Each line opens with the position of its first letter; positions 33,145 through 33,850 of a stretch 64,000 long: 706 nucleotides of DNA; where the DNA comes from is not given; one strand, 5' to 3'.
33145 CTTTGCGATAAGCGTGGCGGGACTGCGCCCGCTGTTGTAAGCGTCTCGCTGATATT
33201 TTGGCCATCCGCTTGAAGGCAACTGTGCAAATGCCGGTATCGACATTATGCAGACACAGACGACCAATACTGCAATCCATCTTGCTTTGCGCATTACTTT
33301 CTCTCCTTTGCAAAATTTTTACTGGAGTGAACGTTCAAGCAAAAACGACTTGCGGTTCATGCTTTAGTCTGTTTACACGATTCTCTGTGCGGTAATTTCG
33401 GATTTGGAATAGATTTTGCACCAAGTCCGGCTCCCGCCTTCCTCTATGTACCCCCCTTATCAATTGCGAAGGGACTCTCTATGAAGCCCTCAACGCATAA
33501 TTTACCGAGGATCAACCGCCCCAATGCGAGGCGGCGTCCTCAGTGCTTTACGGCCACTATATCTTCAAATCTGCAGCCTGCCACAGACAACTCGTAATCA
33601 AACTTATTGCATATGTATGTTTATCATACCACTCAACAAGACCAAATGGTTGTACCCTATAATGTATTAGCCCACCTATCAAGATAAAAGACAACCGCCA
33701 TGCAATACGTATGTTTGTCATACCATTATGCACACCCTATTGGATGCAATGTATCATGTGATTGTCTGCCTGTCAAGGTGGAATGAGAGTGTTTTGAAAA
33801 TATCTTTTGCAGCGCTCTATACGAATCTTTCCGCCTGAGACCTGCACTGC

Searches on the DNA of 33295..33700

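Call 84: search_rna_families(source=window, start=33295, end=33700, threshold=evalue, max_evalue=1)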
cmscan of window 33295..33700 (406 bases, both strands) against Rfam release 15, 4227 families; matches with E-value up to 1: 0.
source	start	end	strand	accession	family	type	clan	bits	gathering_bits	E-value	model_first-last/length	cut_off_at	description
